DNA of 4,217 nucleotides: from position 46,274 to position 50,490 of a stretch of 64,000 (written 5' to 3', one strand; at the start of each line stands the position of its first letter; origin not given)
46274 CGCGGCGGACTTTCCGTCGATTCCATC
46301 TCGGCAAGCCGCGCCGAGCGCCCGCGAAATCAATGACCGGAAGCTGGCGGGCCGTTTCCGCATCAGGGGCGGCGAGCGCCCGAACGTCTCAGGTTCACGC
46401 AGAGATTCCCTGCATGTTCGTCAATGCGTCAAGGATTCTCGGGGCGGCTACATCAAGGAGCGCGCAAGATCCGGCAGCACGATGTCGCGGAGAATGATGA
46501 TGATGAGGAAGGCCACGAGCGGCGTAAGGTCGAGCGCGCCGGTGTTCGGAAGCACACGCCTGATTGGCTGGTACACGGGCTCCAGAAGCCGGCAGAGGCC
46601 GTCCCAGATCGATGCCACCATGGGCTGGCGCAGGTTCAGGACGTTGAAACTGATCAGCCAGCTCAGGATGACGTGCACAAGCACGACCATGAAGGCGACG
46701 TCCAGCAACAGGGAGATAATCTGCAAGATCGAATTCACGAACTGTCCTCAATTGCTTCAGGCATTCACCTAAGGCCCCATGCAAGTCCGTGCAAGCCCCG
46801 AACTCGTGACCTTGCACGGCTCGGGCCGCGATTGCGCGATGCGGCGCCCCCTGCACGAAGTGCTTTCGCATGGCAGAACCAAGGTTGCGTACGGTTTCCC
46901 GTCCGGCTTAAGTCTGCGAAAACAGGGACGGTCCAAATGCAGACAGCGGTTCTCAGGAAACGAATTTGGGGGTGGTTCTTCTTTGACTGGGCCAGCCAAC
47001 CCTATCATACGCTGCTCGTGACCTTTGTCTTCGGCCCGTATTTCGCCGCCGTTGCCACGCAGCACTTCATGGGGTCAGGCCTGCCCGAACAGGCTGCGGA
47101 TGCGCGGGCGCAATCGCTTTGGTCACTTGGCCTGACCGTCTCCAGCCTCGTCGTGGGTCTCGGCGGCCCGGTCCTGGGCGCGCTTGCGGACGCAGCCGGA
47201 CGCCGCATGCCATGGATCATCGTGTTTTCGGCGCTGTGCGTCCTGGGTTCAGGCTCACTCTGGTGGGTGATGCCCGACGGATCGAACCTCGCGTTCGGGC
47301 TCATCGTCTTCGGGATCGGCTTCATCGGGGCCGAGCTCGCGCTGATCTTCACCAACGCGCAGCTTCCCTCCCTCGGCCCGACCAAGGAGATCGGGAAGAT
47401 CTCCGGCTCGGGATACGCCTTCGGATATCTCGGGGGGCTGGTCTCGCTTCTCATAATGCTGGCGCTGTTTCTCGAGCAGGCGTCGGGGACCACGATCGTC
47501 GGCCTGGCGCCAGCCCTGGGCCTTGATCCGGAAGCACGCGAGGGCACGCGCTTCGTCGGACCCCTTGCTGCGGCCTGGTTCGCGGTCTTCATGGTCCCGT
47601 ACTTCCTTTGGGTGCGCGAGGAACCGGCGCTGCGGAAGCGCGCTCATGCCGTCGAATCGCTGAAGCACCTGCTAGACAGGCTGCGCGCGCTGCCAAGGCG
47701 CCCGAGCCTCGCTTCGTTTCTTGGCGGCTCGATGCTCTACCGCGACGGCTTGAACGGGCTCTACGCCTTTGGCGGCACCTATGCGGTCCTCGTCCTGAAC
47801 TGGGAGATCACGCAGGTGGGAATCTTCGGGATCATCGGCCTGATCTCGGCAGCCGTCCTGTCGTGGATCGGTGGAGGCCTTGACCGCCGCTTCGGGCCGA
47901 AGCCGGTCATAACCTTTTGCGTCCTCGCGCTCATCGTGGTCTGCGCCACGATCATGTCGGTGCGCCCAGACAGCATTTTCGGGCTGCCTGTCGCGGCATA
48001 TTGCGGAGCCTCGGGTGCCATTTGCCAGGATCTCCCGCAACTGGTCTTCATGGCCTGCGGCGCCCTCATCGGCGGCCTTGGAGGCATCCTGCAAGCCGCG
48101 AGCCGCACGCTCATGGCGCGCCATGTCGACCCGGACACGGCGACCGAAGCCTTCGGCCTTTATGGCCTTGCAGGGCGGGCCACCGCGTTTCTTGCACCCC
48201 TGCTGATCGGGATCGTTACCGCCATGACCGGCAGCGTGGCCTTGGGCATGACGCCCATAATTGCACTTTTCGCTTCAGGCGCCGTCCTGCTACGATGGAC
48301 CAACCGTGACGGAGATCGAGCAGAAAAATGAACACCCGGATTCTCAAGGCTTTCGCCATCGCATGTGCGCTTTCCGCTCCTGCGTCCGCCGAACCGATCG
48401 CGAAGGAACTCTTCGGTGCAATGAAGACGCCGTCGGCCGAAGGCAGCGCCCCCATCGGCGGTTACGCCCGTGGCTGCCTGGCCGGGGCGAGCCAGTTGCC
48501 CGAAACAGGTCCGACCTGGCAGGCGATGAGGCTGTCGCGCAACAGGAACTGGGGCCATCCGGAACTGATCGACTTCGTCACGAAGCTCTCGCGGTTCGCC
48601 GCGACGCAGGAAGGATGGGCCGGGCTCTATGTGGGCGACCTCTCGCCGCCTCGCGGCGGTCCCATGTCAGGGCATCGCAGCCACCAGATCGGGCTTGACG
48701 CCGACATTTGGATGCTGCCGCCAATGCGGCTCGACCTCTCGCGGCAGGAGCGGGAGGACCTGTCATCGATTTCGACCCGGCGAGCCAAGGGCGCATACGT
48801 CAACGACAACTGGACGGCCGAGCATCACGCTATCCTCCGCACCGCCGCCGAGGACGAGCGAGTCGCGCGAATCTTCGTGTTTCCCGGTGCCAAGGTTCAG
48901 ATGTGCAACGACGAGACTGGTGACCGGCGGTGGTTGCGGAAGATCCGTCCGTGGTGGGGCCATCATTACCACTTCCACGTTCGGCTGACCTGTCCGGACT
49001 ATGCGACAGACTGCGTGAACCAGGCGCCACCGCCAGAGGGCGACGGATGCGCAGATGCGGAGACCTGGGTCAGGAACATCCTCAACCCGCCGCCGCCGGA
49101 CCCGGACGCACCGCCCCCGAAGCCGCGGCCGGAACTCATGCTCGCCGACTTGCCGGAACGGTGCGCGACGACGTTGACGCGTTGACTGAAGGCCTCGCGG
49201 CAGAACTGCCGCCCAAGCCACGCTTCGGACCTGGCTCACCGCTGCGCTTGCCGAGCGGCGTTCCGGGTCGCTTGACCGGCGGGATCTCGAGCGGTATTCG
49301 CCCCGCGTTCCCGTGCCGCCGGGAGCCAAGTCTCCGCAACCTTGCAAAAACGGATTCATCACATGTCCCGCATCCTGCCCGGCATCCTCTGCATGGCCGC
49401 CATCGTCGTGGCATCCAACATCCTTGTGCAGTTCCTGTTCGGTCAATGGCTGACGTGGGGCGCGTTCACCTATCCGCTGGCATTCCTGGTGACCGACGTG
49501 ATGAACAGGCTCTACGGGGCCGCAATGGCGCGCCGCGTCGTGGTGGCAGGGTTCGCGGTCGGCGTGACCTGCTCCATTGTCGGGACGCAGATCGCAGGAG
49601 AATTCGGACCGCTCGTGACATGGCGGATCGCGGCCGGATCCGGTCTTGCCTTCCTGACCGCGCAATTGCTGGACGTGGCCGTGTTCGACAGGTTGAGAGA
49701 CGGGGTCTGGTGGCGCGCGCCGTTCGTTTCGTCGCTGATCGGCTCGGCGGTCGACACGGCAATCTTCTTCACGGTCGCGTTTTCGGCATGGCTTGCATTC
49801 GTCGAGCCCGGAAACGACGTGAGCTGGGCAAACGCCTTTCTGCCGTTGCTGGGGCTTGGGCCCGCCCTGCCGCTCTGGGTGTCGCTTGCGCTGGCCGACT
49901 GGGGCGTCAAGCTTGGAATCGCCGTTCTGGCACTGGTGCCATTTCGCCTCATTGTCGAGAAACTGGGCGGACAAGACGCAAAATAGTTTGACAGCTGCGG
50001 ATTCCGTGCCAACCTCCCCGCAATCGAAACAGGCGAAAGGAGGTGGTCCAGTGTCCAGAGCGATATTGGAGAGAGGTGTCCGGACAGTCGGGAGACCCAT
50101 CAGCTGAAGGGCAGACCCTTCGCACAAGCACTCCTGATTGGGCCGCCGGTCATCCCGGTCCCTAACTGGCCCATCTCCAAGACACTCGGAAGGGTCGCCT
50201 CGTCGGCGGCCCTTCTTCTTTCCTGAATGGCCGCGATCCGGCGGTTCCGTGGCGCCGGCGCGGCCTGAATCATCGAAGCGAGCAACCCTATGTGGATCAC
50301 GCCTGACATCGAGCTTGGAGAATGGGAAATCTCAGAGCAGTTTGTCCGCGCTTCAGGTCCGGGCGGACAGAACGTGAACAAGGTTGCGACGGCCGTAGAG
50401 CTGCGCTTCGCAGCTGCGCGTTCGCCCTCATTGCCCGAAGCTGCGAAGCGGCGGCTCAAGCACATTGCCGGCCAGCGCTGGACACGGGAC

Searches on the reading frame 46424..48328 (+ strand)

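Call 42: search_protein_families(library=pfam, proteins=[window:46424-48328:+], max_evalue=0.001)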
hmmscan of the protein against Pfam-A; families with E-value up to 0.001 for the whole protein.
window:46424-48328:+ (635 aa): 2 families
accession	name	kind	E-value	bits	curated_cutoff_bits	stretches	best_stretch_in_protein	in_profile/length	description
PF11700.14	ATG22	-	9.8e-27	94.2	24.1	1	178-631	3-477/482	Vacuole effluxer Atg22 like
PF07690.21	MFS_1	-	1.6e-22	80.3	33.4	3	175-341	198-346/347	Major Facilitator Superfamily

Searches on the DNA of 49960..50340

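Call 83: search_rna_families(source=window, start=49960, end=50340, threshold=evalue, max_evalue=1, show_alignments=2)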
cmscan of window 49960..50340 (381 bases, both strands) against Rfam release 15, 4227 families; matches with E-value up to 1: 3.
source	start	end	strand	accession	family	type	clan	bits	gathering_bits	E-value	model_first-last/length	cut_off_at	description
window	50027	50213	+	RF01867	CC2171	Gene; sRNA;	-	28.2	75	0.00027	1-159/159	no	caulobacter sRNA CC2171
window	50042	50116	+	RF02191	TCL6_1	Gene; lncRNA;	-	14.4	60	0.84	1-113/113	no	T-cell leukemia/lymphoma 6 conserved region 1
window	50048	50140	+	RF02216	ZNFX1-AS1_2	Gene; lncRNA;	-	13.9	45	0.46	1-93/93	no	ZNFX1 antisense RNA 1 conserved region 2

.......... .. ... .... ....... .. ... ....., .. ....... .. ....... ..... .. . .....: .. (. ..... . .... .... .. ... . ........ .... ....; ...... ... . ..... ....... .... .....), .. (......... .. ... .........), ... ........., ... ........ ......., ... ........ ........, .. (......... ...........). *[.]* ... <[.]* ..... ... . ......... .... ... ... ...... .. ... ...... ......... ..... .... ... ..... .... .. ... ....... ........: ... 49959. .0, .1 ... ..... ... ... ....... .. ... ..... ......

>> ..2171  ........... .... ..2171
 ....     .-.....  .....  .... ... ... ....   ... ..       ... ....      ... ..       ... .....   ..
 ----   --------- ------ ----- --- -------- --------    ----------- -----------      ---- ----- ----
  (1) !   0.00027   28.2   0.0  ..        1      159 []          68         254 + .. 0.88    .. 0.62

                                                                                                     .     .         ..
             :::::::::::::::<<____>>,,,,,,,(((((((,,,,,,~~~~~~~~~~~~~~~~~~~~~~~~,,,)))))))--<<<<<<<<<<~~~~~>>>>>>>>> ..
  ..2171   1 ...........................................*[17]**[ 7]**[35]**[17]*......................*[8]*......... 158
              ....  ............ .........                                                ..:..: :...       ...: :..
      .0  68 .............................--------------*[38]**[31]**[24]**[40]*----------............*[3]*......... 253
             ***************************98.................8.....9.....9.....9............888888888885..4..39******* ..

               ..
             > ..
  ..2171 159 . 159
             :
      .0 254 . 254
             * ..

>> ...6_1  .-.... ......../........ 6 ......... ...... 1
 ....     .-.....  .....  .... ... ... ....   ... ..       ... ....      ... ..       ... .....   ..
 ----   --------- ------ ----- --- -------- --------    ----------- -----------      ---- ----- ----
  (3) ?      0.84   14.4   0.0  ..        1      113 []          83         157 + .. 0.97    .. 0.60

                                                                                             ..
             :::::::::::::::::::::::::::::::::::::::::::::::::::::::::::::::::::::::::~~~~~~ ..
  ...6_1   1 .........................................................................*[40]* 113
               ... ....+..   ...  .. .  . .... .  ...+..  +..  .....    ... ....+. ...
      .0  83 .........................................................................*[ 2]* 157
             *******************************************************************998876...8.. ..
